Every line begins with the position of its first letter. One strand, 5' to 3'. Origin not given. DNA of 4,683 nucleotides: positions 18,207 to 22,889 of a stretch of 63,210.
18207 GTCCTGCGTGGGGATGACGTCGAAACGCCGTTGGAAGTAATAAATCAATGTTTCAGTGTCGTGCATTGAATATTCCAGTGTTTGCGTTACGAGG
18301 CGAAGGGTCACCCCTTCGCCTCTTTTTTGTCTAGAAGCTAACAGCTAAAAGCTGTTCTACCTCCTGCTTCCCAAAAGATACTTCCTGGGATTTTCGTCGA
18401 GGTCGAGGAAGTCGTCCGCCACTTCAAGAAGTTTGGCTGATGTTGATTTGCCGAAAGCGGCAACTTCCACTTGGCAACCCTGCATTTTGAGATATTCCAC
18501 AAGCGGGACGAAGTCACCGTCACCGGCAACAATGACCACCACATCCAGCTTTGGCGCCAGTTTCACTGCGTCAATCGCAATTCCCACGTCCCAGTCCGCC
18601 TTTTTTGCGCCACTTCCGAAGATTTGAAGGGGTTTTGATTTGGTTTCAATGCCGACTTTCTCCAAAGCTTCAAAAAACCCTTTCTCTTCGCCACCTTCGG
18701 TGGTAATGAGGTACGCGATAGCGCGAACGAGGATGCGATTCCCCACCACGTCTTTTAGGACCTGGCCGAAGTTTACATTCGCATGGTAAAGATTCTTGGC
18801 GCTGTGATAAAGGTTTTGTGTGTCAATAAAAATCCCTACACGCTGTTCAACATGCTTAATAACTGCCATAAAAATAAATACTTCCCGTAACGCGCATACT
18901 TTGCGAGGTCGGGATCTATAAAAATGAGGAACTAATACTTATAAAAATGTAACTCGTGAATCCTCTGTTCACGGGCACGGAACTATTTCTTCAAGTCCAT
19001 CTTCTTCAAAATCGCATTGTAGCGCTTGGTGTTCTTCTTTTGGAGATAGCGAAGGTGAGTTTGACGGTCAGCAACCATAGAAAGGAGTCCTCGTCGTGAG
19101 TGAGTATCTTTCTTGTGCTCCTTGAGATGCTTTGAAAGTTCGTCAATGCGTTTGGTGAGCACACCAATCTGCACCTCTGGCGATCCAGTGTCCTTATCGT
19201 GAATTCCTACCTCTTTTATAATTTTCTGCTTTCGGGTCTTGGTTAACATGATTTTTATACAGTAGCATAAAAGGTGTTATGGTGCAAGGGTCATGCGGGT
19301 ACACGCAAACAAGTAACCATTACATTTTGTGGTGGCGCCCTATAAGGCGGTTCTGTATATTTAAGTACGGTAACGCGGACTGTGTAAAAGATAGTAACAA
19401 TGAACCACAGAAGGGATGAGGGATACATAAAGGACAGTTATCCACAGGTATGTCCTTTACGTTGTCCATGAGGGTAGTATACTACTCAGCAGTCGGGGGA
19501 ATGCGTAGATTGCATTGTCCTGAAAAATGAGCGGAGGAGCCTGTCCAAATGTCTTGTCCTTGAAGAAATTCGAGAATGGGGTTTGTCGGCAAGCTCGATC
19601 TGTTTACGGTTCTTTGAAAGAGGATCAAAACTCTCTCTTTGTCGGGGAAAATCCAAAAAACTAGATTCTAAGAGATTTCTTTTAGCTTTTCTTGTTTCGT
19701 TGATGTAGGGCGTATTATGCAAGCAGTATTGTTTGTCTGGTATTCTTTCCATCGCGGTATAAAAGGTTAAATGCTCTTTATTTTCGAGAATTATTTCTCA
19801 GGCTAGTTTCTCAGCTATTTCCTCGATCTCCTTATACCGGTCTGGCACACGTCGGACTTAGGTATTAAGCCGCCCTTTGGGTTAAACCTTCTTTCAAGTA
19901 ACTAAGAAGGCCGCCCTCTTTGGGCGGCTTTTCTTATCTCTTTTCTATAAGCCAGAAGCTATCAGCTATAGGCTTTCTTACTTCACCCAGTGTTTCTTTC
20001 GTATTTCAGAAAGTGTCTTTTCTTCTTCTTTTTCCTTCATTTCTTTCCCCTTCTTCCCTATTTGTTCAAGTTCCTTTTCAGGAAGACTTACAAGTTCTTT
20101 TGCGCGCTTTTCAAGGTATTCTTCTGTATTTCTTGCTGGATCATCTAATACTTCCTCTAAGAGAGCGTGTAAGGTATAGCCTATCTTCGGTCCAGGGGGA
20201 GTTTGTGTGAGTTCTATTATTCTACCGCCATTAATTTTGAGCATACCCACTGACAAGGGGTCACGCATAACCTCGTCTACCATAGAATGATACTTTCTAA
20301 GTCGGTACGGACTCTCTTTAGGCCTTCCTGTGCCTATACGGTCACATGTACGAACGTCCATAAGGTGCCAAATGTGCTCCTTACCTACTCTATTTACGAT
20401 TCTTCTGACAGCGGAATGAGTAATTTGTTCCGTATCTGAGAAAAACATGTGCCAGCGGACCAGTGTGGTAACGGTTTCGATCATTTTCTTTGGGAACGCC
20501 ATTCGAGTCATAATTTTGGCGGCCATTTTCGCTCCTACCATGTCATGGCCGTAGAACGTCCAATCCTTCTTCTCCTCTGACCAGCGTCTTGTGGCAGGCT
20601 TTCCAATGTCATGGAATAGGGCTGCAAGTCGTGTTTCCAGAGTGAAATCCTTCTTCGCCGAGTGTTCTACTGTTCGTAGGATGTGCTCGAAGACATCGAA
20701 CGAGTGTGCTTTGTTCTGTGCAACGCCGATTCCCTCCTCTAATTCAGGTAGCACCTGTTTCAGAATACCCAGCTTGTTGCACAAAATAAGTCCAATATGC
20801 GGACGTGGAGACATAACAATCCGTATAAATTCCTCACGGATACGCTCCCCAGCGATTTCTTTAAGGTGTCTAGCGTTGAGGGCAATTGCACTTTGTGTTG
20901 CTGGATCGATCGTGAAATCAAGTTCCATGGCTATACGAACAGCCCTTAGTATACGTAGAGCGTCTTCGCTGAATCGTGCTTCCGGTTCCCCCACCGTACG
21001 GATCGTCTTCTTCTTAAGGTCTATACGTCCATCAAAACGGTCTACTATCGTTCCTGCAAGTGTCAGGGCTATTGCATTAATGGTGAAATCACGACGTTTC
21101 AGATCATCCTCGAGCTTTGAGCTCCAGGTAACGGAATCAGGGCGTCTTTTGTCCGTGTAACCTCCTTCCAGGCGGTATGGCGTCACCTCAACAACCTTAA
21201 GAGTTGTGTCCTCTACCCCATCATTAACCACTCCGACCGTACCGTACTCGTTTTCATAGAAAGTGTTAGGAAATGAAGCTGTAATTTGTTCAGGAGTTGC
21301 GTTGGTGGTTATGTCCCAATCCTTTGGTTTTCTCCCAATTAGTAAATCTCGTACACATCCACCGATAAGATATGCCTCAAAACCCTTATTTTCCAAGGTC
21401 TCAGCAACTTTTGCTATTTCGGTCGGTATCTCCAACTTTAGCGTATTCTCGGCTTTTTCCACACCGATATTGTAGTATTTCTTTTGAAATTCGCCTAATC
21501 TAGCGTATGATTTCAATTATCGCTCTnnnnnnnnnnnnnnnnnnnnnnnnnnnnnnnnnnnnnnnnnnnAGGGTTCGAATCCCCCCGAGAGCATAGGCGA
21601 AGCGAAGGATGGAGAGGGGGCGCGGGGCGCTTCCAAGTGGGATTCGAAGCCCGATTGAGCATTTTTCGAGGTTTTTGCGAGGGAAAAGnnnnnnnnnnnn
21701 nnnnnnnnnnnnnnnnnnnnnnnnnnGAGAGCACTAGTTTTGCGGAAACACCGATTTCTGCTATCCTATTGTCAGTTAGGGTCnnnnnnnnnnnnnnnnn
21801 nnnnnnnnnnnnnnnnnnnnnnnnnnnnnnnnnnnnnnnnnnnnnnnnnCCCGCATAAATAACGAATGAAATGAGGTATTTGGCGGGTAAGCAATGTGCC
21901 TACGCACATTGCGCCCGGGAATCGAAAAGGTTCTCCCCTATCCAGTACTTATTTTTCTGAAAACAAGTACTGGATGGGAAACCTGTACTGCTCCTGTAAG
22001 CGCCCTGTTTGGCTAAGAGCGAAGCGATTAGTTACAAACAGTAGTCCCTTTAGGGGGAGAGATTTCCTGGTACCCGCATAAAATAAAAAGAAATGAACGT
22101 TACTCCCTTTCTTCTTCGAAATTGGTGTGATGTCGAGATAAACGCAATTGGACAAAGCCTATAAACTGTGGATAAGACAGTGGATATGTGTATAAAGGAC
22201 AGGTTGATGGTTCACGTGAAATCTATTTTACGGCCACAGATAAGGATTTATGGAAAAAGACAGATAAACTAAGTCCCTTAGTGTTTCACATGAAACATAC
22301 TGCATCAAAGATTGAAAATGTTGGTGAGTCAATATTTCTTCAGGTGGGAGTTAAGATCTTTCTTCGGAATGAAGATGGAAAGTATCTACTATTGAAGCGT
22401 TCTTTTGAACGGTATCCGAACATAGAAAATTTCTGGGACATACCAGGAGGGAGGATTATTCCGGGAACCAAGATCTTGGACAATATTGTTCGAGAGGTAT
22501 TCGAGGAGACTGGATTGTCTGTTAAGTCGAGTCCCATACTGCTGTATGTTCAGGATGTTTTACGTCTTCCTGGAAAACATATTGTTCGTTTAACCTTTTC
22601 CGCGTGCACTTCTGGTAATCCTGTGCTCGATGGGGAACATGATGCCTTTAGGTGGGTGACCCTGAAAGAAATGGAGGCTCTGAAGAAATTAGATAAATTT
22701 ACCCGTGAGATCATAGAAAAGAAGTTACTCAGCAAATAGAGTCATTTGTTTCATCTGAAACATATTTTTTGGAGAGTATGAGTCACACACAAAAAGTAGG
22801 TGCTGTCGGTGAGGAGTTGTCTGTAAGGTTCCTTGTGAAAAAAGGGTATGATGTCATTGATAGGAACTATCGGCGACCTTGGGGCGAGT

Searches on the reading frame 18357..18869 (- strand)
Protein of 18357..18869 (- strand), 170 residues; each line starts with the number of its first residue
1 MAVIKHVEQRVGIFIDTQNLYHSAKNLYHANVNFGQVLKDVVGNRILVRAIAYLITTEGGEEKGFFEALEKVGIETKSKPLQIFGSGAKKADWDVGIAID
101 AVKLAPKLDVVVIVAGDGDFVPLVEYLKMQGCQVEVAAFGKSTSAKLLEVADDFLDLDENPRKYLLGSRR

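Call 64: search_protein_families(library=pfam, proteins=[window:18357-18869:-], max_evalue=0.001)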
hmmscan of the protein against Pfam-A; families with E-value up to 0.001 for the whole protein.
window:18357-18869:- (170 aa): 1 family
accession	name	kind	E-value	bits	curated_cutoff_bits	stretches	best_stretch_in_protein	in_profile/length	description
PF01936.24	NYN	-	1.2e-35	123.6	24.2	1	10-158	1-145/145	NYN domain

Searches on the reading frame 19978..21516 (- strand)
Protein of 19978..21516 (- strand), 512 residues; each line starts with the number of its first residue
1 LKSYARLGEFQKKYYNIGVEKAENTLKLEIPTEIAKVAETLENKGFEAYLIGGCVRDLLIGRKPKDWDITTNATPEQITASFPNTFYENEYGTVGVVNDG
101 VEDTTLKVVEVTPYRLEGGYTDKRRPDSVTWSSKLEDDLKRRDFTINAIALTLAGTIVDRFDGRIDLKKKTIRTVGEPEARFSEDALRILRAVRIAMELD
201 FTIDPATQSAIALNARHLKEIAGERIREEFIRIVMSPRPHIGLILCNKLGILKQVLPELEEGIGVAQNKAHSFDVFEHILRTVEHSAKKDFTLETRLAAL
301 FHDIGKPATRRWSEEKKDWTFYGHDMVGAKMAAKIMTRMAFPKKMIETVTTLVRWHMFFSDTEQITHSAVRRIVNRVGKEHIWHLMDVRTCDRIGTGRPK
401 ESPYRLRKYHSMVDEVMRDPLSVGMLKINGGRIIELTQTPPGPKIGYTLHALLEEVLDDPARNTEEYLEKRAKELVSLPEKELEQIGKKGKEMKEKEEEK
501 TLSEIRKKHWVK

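Call 30: search_protein_families(library=pfam, proteins=[window:19978-21516:-], max_evalue=0.001)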
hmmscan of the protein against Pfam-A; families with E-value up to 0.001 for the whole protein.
window:19978-21516:- (512 aa): 4 families
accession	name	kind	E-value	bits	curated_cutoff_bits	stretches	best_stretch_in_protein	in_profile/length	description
PF01743.26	PolyA_pol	-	3.3e-33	115.1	23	1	48-173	1-126/126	Poly A polymerase head domain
PF12627.12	PolyA_pol_RNAbd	-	4e-17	62.2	22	1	200-261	1-62/64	Probable RNA and SrmB- binding site of polymerase A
PF01966.28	HD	-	2.4e-13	50.8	22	1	275-369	1-104/116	HD domain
PF13735.12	tRNA_NucTran2_2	-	6e-07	30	27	1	312-470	3-147/149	tRNA nucleotidyltransferase domain 2 putative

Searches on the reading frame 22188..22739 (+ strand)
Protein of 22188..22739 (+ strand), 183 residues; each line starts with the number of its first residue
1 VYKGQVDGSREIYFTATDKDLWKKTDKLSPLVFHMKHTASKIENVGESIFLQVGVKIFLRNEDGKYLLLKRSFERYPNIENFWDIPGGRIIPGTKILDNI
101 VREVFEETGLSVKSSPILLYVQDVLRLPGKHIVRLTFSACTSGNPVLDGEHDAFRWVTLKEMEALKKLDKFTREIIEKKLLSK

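Call 64: search_protein_families(library=pfam, proteins=[window:22188-22739:+], max_evalue=0.001)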
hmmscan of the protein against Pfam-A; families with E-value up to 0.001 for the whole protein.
window:22188-22739:+ (183 aa): 1 family
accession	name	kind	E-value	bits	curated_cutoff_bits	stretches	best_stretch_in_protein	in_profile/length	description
PF00293.34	NUDIX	-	3.2e-19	69.7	21.1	1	52-177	3-132/134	NUDIX domain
